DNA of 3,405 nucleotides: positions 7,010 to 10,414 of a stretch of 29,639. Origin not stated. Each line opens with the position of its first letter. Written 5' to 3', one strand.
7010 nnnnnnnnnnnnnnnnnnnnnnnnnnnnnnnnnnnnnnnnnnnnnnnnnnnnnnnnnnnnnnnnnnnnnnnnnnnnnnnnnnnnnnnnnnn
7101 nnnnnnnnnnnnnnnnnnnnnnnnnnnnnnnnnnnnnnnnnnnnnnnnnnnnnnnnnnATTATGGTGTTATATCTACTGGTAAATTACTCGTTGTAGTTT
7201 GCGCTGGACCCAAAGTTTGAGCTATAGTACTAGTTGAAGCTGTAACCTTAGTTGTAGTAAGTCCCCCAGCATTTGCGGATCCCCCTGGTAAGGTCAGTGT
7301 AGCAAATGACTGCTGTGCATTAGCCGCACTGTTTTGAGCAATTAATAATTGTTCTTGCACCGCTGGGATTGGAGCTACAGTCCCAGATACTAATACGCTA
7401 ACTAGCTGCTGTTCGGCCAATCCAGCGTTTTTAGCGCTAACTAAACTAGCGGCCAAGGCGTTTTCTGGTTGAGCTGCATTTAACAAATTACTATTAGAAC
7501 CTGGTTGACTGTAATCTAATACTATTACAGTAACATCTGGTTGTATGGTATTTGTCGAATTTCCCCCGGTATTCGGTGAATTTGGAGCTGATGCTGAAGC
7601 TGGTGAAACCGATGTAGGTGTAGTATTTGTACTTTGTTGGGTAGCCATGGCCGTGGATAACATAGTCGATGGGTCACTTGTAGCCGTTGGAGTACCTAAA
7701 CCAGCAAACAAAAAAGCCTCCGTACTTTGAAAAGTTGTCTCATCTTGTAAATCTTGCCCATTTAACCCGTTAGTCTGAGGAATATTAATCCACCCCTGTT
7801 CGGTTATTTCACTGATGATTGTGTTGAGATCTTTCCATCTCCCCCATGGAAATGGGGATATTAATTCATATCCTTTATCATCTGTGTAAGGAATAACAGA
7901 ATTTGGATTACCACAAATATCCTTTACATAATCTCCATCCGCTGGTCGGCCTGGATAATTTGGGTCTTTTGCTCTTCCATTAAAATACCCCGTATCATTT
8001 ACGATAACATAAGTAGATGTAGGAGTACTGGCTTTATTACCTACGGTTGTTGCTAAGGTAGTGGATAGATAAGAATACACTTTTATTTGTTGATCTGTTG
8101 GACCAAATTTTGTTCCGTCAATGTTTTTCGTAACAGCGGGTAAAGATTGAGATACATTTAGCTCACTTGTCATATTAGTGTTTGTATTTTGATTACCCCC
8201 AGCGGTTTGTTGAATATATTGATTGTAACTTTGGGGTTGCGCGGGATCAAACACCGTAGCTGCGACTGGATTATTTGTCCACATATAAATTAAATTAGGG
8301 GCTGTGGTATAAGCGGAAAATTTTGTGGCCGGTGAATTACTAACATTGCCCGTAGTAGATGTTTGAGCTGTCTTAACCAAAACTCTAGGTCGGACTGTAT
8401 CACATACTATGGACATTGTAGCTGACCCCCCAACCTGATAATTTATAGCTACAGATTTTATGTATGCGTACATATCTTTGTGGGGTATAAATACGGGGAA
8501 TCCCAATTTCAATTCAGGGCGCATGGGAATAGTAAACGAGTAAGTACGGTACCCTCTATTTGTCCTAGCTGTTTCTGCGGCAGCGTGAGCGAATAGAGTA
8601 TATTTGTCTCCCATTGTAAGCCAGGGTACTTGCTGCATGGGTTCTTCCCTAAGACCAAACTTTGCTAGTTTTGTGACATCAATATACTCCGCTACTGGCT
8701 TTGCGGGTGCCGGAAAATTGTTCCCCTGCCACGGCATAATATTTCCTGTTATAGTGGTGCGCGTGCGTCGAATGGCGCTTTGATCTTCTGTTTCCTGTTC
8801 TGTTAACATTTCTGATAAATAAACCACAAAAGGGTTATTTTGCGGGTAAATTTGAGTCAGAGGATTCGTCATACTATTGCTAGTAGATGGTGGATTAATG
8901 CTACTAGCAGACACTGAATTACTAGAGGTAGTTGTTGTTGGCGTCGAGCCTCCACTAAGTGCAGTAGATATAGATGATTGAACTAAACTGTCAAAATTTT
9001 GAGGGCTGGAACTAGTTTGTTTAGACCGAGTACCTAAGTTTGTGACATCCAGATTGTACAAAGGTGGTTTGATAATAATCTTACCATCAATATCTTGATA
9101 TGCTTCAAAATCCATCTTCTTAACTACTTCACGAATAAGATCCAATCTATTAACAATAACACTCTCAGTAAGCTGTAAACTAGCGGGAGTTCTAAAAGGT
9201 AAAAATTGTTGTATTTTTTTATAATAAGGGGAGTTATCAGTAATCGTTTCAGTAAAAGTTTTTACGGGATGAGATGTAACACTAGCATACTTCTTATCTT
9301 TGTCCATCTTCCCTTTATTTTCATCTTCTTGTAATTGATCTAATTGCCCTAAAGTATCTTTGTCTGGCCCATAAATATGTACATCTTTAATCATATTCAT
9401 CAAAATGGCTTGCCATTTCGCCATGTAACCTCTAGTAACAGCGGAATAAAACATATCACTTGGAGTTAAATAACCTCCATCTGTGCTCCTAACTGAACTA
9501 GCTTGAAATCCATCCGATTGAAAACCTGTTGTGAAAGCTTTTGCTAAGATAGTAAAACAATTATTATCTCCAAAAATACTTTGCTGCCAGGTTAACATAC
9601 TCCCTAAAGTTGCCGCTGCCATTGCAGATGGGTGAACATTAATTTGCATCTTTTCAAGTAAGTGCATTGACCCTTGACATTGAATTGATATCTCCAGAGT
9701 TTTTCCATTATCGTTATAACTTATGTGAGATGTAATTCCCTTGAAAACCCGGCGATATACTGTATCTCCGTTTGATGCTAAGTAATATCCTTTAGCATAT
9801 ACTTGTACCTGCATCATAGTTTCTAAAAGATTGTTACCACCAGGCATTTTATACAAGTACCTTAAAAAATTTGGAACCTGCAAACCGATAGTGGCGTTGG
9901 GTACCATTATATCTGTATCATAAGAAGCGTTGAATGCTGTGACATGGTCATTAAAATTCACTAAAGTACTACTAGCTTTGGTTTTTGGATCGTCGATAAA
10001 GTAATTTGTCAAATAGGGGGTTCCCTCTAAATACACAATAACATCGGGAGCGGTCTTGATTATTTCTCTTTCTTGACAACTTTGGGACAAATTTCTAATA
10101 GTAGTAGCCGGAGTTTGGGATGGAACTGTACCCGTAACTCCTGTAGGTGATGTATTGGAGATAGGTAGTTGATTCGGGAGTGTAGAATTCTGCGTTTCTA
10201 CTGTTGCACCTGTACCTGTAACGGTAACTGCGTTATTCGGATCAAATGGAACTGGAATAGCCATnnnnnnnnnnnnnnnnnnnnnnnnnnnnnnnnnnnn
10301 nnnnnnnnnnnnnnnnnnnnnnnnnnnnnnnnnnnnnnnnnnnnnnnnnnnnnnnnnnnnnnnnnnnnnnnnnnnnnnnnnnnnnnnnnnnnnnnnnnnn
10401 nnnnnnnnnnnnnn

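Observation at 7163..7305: Two otherwise unrelated virion proteins share the same C-terminal 40-aa module through a 110-bp DNA repeat (second copy at 11434..11570)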

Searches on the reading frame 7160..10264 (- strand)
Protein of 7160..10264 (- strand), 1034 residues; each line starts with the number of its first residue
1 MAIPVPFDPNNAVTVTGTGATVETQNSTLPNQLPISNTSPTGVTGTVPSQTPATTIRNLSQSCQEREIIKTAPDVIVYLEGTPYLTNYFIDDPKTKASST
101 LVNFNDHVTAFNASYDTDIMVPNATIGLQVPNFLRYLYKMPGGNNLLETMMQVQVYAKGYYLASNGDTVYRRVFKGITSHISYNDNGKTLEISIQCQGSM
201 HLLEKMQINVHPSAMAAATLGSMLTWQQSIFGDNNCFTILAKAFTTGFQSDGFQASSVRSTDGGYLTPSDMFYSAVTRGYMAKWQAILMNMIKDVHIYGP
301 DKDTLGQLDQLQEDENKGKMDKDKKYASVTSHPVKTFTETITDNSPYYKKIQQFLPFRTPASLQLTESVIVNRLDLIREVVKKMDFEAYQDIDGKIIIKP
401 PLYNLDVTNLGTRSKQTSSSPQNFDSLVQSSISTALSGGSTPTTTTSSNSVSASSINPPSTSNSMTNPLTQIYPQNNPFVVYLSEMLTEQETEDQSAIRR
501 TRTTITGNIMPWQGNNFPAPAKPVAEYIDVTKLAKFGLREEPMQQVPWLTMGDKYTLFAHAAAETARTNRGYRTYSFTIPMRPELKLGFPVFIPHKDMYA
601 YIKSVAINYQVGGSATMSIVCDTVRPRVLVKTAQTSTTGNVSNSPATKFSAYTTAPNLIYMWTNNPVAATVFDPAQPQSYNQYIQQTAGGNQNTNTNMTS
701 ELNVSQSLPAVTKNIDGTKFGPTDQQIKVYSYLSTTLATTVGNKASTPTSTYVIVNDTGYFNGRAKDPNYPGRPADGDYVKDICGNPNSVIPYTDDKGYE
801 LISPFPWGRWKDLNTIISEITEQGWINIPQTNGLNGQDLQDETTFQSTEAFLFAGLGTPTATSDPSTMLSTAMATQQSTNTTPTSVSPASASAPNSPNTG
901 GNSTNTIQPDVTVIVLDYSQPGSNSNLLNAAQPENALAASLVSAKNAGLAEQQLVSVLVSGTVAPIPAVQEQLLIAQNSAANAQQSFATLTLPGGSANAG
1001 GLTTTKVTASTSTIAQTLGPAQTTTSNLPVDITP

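Call 7: search_protein_families(library=phrogs, proteins=[window:7160-10264:-], max_evalue=0.01)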
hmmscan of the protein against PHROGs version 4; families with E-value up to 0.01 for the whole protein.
window:7160-10264:- (1034 aa): 0 families

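Call 8: search_protein_families(library=pfam, proteins=[window:7160-10264:-], max_evalue=0.01)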
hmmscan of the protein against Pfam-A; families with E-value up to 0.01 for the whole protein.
window:7160-10264:- (1034 aa): 0 families

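Call 9: search_dna_similar(query=window:7160-10264:-, collection=phages, mode=protein, max_evalue=0.001)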
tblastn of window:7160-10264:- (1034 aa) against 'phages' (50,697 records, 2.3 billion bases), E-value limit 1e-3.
Records with a match: 2; places in all: 2; records where one place covers at least 80% of the query: 0.
Best place of each record, by identity: <60% 2.
By first word of the organism name: Tunturiibacter 1; uncultured 1.
By host as written in the record: Tunturiibacter psychrotolerans X4BP1 1; - 1.
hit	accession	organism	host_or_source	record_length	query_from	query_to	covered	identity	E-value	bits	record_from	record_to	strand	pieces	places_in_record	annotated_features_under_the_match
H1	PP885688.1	Tunturiibacter phage Tunturi_5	Tunturiibacter psychrotolerans X4BP1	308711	56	867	79%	33.5%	5e-120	412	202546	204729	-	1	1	tail protein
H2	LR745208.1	uncultured phage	metagenomic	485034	65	630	43%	23.8%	3e-11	143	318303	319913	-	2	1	record has no annotation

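Call 26: find_homologous_proteins(query=window:7160-10264:-, max_evalue=0.00001)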
Query window:7160-10264:- (1034 aa): 176 proteins with E <= 0.00001 among 8000 candidates; the best 120 are listed.
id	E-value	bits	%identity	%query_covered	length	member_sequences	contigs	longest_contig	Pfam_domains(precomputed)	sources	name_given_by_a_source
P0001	0.0e+0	2299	100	100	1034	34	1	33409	-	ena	-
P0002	0.0e+0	1035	54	89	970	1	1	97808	-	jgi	jgi:hypothetical protein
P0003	0.0e+0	1025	53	94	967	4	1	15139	-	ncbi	-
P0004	0.0e+0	1020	54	89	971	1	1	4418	-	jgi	-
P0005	0.0e+0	1016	54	89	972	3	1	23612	-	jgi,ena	-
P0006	0.0e+0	1015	53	89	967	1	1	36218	-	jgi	jgi:hypothetical protein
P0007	8.9e-297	1005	54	89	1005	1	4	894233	-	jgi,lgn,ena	jgi:hypothetical protein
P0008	7.7e-295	999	53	94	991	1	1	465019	-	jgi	jgi:hypothetical protein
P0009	8.3e-292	989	51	92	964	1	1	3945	-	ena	-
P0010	2.6e-291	987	53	90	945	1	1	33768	-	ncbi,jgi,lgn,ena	jgi:hypothetical protein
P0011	3.4e-287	974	51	92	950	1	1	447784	-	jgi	jgi:hypothetical protein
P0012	9.5e-287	972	53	89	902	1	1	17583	-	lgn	-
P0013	8.1e-286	969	51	91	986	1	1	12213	-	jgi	jgi:hypothetical protein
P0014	1.1e-285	969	54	89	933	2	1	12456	-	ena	-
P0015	9.6e-285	966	52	89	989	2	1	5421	-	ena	-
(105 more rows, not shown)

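Call 33: list_cluster_members(proteins=[P0001, P0121, P0122])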
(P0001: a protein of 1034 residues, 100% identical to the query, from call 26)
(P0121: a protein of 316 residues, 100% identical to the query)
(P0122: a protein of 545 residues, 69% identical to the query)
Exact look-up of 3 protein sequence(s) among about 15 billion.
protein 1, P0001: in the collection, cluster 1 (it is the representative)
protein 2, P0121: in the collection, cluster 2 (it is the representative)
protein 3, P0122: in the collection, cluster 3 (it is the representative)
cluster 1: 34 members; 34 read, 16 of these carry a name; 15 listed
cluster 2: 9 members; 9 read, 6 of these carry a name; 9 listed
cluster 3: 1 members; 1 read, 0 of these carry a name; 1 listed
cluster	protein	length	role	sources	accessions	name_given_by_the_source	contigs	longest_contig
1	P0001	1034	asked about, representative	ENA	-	-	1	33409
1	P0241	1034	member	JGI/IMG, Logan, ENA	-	hypothetical protein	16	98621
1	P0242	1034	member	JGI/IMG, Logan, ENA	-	hypothetical protein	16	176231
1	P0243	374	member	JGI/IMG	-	hypothetical protein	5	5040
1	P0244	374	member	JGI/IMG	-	hypothetical protein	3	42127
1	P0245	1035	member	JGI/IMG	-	hypothetical protein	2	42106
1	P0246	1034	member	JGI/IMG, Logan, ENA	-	hypothetical protein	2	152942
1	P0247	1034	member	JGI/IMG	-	hypothetical protein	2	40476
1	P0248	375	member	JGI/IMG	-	hypothetical protein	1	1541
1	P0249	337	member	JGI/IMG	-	hypothetical protein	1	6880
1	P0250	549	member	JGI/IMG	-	hypothetical protein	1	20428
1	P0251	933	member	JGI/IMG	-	hypothetical protein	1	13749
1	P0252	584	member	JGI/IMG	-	hypothetical protein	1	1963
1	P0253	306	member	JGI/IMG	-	hypothetical protein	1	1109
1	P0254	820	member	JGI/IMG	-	hypothetical protein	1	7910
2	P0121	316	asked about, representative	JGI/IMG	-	hypothetical protein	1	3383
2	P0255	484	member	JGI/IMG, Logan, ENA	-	hypothetical protein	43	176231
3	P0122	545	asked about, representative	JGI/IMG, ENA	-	-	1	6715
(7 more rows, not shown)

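Call 57: search_solved_structures(query=A4, max_evalue=1)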
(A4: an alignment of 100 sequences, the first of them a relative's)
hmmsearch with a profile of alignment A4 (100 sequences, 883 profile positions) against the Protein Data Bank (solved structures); distinct sequences matched with E-value up to 1: 2.
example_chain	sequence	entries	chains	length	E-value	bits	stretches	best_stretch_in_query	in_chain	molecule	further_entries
6peh_L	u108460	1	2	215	0.099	14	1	510-620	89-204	1C2 Fab Light Chain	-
6p65_L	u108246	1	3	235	0.12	13.7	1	510-620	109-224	Rabbit antibody 1C2 kappa chain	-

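Call 72: predict_structure(alignment_id=A4)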
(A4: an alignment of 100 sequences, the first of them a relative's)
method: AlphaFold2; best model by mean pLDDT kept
length: 1034 residues; sequences in the alignment: 100
mean_pLDDT: 68.9   pTM: 0.72
mean pLDDT of the five models: 68.9, 68.6, 68.1, 63.7, 63.3
residues with pLDDT >= 90: 230; 70-90: 316; 50-70: 226; < 50: 262
segments of 3 or more residues with pLDDT < 50: 1-66, 414-425, 438-462, 689-693, 829-838, 859-861, 880-909, 921-939, 945-948, 961-967, 976-1034
pLDDT, mean of each block of 10 residues (from residue 1): 38 33 33 35 35 39 45 79 85 79 89 95 96 90 85 91 80 93 93 95 82 64 61 74 75 50 53 66 73 83 66 74 69 75 78 75 60 88 90 92 93 50 52 57 41 40 58 88 93 90 87 72 91 85 82 86 91 95 94 96 96 92 93 77 77 91 68 55 54 56 75 72 80 83 83 89 68 84 89 93 90 87 56 46 55 59 55 61 39 37 44 72 45 46 50 51 46 45 29 29 31 33 33 32
secondary structure, 60 per line:
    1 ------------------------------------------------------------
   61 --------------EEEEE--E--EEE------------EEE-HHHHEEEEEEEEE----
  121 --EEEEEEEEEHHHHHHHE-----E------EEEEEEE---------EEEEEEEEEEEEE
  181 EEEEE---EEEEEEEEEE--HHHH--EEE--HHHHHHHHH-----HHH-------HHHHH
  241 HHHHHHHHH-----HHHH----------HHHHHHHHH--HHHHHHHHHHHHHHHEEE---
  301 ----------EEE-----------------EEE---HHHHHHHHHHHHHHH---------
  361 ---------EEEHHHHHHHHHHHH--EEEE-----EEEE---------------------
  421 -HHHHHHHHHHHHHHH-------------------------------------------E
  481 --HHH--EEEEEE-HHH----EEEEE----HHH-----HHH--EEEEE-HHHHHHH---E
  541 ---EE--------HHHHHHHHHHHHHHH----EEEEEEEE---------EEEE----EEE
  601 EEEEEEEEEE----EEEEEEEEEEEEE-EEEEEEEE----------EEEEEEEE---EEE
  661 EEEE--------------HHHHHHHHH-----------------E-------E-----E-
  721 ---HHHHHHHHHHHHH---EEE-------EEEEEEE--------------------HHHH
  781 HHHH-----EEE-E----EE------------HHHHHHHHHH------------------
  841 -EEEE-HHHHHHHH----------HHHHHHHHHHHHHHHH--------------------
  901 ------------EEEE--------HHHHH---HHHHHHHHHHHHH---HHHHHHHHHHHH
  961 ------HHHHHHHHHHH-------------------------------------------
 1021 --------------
elements in order (helices of 4 or more, strands of 3 or more residues): E75-79 E85-87 E100-102 H104-107 E108-116 E123-131 H132-138 E152-158 E168-185 E189-198 H201-204 E207-209 H212-220 H236-249 H255-258 H269-277 H280-294 E295-297 E311-313 E331-333 H337-351 E370-372 H373-384 E387-390 E396-399 H422-436 E488-493 E502-506 E524-528 H530-536 H554-568 E573-580 E590-593 E598-610 E615-627 E629-636 E647-654 E658-664 H679-687 H724-736 E740-742 E750-756 H777-784 E790-792 H813-822 E842-845 H847-854 H865-880 E913-916 H925-929 H933-945 H949-960 H967-977

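Call 75: find_encoding_contigs(protein=P0255, flank=6000, max_places=10)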
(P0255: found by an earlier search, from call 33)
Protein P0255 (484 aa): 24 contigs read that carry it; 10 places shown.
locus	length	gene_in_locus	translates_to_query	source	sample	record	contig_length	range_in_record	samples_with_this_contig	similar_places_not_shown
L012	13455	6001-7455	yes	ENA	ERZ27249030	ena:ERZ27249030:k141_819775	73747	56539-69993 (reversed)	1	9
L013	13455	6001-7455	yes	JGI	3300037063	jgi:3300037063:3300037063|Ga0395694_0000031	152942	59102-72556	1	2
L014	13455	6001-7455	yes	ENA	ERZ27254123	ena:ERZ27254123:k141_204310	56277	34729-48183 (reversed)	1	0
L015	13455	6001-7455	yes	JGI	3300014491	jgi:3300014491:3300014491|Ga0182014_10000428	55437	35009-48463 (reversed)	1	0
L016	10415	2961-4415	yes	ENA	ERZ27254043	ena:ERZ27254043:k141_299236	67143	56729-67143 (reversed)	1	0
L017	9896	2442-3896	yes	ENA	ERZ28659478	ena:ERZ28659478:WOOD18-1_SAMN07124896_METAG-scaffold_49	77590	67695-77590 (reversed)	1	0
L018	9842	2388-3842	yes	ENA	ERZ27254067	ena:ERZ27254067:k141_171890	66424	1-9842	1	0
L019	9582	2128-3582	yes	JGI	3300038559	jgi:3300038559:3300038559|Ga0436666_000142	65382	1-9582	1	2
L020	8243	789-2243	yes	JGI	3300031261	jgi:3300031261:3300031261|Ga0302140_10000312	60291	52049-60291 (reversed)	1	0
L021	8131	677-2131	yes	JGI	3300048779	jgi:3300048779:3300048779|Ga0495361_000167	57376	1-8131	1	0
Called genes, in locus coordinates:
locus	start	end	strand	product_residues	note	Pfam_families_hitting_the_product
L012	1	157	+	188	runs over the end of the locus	-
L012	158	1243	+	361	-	-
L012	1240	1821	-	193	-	-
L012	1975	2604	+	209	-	-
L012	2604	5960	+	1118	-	-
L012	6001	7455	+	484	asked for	PF01464:SLT (faint), PF18896:SLT_3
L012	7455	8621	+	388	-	-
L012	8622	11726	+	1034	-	-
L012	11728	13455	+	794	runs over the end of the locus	-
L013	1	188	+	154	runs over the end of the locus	-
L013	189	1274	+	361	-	-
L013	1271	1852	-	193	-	-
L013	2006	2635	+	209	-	-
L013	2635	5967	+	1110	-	-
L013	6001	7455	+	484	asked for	PF01464:SLT (faint), PF18896:SLT_3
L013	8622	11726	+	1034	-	-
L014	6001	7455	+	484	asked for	PF01464:SLT (faint), PF18896:SLT_3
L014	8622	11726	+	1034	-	-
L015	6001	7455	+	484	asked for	PF01464:SLT (faint), PF18896:SLT_3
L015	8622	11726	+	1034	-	-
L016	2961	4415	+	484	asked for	PF01464:SLT (faint), PF18896:SLT_3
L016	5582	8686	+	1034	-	-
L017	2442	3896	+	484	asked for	PF01464:SLT (faint), PF18896:SLT_3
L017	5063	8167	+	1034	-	-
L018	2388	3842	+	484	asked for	PF01464:SLT (faint), PF18896:SLT_3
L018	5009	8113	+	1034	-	-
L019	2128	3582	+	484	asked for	PF01464:SLT (faint), PF18896:SLT_3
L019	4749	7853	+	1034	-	-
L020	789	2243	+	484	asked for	PF01464:SLT (faint), PF18896:SLT_3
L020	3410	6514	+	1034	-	-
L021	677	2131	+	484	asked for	PF01464:SLT (faint), PF18896:SLT_3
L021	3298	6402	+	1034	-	-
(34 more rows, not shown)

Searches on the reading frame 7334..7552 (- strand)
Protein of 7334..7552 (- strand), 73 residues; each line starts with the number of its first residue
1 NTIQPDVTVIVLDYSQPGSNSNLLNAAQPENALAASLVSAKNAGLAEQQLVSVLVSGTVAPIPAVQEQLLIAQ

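Call 40: find_related_loci(query=A2, collection=metagenome_contigs, flank=10000)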
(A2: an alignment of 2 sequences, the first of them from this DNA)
Query A2 (73 aa) in metagenome_contigs; peptide patterns used: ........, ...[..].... (x = any residue, [..] = any of these).
580 stretches matched a pattern; 6 encode a relative of the query (tblastn E <= 1e-3); 6 distinct loci.
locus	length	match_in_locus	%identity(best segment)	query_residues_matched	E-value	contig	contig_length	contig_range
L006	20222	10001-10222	61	1-72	3e-20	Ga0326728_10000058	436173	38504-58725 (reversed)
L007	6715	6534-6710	64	1-57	5e-19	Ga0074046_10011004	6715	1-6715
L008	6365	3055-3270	58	4-73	3e-18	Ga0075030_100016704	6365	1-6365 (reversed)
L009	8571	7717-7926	57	6-73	2e-17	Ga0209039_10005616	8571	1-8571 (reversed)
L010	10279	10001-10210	59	3-70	2e-17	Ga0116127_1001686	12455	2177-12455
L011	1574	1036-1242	58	4-70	3e-16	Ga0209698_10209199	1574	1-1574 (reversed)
